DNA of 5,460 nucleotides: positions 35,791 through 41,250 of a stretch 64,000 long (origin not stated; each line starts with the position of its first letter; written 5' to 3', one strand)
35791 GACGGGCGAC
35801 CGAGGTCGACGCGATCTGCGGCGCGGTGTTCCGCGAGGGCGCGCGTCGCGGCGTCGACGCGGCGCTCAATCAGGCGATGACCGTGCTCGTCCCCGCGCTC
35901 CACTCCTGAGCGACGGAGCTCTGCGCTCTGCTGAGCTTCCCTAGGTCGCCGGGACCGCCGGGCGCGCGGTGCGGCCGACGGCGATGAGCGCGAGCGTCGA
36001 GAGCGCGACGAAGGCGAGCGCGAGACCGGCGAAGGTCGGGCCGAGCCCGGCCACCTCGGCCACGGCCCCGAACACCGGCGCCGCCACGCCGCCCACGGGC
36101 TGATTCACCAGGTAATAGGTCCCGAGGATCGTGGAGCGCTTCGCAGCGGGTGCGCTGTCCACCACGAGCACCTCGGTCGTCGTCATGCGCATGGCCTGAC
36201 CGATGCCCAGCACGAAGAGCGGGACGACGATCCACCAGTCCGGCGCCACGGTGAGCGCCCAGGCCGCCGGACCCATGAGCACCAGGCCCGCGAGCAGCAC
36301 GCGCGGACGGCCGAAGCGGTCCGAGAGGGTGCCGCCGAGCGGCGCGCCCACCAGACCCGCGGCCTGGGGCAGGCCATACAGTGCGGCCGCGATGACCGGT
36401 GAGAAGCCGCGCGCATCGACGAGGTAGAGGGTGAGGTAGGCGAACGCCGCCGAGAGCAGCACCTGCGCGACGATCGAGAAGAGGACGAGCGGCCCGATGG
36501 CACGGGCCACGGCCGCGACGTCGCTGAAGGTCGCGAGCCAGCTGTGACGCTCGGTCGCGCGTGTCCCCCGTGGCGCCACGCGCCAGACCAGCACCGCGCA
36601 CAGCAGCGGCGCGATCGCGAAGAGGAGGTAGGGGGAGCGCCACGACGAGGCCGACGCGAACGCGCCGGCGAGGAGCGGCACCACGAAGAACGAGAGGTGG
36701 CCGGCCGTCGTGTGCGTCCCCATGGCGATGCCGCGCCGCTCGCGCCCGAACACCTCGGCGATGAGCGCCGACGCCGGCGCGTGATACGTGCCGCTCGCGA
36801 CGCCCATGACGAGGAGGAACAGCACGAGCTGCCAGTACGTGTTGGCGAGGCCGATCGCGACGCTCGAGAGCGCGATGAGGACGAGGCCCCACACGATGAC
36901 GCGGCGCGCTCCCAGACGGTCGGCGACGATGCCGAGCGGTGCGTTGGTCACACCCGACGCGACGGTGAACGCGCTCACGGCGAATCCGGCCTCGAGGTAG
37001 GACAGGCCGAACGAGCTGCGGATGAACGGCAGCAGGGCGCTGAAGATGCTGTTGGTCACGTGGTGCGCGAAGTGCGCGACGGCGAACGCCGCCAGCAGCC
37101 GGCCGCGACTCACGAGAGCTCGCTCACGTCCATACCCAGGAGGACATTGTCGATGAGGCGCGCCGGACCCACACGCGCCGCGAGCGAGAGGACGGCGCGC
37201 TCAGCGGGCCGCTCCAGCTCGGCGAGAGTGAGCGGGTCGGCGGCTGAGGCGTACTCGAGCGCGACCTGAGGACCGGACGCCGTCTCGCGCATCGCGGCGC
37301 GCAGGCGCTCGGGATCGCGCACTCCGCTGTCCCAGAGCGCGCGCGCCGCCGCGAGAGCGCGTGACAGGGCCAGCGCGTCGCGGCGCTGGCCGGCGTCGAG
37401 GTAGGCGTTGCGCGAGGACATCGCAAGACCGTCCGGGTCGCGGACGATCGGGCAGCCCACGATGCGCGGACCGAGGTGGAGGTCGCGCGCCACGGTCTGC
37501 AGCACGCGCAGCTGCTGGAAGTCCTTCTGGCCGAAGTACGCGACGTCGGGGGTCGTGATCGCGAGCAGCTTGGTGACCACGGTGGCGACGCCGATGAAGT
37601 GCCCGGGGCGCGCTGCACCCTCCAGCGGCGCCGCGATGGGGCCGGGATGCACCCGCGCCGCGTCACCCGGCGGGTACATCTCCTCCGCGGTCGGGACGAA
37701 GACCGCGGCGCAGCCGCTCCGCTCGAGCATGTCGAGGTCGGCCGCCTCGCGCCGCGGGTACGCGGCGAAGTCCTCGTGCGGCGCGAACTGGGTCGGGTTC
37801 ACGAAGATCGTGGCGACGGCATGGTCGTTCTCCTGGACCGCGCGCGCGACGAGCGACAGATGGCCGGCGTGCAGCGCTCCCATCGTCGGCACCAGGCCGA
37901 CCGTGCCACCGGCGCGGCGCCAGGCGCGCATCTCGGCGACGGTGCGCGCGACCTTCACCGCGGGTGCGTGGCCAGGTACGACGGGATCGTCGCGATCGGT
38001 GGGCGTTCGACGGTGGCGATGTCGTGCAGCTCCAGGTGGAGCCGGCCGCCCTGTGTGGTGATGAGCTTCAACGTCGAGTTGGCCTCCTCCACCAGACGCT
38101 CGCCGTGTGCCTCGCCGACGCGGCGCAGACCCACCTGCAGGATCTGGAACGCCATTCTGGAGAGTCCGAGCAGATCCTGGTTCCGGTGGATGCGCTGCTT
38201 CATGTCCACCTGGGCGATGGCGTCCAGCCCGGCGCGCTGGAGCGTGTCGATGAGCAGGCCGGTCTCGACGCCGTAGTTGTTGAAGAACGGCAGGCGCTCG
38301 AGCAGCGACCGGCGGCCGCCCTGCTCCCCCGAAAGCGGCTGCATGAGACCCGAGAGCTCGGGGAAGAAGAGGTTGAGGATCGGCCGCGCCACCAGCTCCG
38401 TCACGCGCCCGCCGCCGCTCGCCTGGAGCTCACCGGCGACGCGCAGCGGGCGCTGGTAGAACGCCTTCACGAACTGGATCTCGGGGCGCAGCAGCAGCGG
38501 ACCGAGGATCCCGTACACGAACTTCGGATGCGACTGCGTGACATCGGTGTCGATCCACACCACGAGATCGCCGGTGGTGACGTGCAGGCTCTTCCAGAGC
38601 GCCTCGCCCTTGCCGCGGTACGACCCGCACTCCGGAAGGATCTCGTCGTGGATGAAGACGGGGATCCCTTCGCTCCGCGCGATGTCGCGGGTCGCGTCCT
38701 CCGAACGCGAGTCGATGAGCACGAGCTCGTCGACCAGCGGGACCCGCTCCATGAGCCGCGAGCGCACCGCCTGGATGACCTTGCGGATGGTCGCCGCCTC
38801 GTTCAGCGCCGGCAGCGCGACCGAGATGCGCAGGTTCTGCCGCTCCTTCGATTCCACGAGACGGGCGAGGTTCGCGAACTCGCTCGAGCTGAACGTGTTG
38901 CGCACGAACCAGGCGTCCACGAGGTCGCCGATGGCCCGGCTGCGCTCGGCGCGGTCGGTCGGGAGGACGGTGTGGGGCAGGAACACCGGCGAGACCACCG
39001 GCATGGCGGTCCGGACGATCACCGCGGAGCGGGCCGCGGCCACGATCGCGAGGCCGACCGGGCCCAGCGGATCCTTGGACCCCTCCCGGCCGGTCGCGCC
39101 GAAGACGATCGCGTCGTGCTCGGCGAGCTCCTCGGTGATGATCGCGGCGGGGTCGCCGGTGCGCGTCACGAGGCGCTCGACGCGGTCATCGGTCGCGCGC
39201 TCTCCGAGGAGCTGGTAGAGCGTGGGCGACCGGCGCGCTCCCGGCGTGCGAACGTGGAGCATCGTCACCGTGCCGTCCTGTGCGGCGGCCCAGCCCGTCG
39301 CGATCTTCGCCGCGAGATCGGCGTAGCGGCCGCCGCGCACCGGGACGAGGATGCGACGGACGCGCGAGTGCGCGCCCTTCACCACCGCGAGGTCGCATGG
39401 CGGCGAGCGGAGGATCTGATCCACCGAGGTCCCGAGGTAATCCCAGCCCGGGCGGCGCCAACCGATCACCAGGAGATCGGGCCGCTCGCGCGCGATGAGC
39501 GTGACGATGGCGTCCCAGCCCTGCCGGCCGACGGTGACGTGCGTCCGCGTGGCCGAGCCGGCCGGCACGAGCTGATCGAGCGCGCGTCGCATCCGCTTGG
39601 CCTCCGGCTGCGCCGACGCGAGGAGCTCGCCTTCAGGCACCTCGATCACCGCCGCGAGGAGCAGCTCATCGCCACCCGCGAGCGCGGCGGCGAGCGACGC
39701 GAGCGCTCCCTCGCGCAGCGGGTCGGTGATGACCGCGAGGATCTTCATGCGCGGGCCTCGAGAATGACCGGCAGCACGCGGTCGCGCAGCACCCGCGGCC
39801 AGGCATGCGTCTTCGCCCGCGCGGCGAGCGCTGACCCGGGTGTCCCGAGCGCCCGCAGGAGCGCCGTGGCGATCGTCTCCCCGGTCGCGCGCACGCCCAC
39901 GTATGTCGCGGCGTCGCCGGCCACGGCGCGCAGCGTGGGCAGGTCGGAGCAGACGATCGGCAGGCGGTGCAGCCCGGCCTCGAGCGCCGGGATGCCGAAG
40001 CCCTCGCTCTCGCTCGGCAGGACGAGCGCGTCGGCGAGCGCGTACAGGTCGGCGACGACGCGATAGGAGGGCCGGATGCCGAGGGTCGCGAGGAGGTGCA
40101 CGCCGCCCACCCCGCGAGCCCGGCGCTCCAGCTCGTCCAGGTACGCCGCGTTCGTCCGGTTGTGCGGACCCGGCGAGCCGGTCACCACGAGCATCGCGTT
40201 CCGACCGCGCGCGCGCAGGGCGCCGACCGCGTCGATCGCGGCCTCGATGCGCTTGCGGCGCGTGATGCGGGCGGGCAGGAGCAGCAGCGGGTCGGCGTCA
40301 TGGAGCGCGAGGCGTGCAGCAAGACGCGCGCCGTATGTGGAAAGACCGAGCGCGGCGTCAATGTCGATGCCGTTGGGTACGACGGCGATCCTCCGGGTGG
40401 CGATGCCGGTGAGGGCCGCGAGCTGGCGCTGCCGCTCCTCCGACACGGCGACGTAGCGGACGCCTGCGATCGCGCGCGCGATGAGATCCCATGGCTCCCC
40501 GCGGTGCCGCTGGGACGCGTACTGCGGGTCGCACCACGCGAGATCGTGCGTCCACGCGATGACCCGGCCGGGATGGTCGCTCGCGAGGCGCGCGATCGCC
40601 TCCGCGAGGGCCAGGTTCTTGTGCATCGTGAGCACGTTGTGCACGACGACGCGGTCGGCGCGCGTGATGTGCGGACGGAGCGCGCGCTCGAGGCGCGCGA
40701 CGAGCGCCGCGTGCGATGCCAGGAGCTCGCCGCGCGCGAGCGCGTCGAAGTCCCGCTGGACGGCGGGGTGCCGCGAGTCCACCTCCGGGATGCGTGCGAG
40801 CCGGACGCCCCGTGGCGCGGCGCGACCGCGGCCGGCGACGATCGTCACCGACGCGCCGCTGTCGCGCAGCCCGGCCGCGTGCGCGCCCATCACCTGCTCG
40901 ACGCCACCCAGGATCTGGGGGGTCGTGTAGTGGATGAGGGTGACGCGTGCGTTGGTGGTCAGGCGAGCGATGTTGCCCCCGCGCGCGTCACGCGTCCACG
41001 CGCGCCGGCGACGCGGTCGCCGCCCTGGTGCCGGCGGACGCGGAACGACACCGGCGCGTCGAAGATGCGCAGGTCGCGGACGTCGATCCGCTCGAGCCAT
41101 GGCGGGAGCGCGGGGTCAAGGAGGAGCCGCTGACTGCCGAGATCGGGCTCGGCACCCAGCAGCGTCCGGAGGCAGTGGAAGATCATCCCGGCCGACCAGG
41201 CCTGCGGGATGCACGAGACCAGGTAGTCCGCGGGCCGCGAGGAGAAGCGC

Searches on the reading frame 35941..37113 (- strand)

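Call 62: search_protein_families(library=pfam, proteins=[window:35941-37113:-], max_evalue=0.00001)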
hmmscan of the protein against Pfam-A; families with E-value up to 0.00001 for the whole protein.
window:35941-37113:- (390 aa): 2 families
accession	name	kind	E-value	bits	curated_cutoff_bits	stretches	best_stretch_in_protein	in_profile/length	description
PF07690.21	MFS_1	-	1.6e-70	238.2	33.4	2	11-346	2-347/347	Major Facilitator Superfamily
PF00083.30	Sugar_tr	-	3.4e-11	43.1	22.3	1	39-177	45-189/452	Sugar (and other) transporter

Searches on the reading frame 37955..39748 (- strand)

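Call 62: search_protein_families(library=pfam, proteins=[window:37955-39748:-], max_evalue=0.00001)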
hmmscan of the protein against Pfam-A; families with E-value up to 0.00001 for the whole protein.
window:37955-39748:- (597 aa): 2 families
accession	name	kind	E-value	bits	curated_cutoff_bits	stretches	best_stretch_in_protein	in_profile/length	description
PF00582.32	Usp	-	1.1e-16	62.1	24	1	2-124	4-141/141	Universal stress protein family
PF00535.33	Glycos_transf_2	-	8.3e-09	36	23.3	1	309-404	1-90/168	Glycosyl transferase family 2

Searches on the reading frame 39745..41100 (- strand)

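Call 62: search_protein_families(library=pfam, proteins=[window:39745-41100:-], max_evalue=0.00001)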
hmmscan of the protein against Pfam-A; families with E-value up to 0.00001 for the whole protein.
window:39745-41100:- (451 aa): 4 families
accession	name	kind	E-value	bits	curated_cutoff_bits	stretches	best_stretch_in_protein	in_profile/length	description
PF00534.26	Glycos_transf_1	-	6.4e-17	62.1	26.4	1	265-418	10-156/172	Glycosyl transferases group 1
PF13692.12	Glyco_trans_1_4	-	3.6e-15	56.9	27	1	271-418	2-140/142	Glycosyl transferases group 1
PF13439.12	Glyco_transf_4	-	2.5e-10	41.1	28.5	1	65-248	2-169/170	Glycosyltransferase Family 4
PF20706.3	GT4-conflict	-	3.9e-08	33.1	26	1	267-386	194-312/385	Family 4 Glycosyltransferase in conflict systems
